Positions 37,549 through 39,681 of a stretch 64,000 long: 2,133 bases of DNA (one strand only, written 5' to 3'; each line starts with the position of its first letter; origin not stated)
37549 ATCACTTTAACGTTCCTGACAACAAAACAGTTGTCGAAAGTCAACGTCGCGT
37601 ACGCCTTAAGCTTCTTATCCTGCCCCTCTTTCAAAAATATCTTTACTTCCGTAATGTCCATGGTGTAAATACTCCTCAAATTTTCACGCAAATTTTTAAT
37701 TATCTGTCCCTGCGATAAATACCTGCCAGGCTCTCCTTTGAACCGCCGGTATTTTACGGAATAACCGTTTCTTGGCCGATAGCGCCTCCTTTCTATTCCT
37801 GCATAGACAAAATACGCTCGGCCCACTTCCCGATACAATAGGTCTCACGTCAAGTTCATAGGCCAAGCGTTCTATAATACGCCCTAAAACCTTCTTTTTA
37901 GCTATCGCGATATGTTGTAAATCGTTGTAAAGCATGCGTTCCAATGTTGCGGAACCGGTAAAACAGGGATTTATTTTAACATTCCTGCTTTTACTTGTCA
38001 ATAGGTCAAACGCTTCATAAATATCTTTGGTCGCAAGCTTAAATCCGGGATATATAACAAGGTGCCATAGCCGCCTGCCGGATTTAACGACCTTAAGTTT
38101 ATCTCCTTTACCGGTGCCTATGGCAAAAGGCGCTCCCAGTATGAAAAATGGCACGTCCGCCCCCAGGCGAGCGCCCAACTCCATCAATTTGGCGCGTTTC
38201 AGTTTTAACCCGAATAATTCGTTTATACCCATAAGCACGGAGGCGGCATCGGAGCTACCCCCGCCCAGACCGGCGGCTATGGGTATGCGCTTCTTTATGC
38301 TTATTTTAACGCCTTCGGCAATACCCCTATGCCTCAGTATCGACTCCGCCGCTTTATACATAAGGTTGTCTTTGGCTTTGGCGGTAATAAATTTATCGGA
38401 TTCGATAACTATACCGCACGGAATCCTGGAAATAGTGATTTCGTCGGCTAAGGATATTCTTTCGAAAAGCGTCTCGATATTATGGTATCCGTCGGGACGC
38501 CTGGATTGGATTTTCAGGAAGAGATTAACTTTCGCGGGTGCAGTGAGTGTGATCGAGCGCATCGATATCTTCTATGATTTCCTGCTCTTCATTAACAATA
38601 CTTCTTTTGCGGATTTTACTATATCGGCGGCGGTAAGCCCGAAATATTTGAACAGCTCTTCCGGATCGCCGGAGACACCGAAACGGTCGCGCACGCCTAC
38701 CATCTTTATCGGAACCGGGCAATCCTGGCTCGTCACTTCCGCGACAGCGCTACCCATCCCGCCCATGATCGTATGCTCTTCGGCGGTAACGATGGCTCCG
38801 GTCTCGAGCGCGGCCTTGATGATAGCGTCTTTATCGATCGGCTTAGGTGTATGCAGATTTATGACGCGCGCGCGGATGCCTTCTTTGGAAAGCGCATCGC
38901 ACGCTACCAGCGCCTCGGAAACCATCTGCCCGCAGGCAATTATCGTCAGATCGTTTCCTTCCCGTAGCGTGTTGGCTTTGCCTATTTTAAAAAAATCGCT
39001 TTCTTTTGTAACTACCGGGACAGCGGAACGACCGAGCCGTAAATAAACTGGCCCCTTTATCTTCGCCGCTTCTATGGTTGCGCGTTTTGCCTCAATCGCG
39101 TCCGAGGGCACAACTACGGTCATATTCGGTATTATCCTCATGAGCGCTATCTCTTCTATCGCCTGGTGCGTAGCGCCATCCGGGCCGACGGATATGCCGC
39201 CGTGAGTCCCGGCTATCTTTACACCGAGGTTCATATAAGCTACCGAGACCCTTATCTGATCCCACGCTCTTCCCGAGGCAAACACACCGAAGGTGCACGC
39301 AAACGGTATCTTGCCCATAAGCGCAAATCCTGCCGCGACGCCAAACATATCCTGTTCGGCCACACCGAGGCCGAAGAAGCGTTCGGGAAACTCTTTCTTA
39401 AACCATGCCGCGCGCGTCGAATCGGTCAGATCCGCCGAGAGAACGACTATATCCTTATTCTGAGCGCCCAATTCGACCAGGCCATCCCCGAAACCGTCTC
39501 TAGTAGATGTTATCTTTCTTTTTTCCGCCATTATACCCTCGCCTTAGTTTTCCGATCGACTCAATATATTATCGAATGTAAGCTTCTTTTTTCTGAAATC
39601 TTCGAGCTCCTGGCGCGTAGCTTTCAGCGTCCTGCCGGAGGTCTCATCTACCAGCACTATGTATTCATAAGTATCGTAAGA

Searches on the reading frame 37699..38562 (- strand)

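Call 69: search_protein_families(library=pfam, proteins=[window:37699-38562:-], max_evalue=0.000001)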
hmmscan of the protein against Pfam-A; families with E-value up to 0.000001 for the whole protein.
window:37699-38562:- (288 aa): 1 family
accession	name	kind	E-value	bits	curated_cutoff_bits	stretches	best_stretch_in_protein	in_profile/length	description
PF00288.32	GHMP_kinases_N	-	8.2e-20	71.3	22.3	1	66-143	1-86/87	GHMP kinases N terminal domain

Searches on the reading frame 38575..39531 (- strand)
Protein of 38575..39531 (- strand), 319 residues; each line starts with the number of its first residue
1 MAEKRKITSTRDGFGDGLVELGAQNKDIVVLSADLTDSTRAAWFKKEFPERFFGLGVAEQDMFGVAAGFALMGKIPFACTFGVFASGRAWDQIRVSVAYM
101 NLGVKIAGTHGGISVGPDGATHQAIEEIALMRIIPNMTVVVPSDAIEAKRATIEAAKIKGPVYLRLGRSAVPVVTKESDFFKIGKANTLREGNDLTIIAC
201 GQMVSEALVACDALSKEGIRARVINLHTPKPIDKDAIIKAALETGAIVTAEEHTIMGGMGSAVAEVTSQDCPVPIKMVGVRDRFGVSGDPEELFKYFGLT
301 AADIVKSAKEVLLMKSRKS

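Call 69: search_protein_families(library=pfam, proteins=[window:38575-39531:-], max_evalue=0.000001)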
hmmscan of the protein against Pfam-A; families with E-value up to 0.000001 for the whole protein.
window:38575-39531:- (319 aa): 3 families
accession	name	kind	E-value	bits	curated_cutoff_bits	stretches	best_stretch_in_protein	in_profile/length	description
PF02779.29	Transket_pyr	-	1.2e-46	159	27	1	9-172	4-173/174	Transketolase, pyrimidine binding domain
PF02780.25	Transketolase_C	-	3.2e-35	121.2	25.9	1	184-304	1-124/124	Transketolase, C-terminal domain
PF22613.1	Transketolase_C_1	-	2.4e-07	31.4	27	1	191-300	10-113/113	Transketolase-like TK C-terminal domain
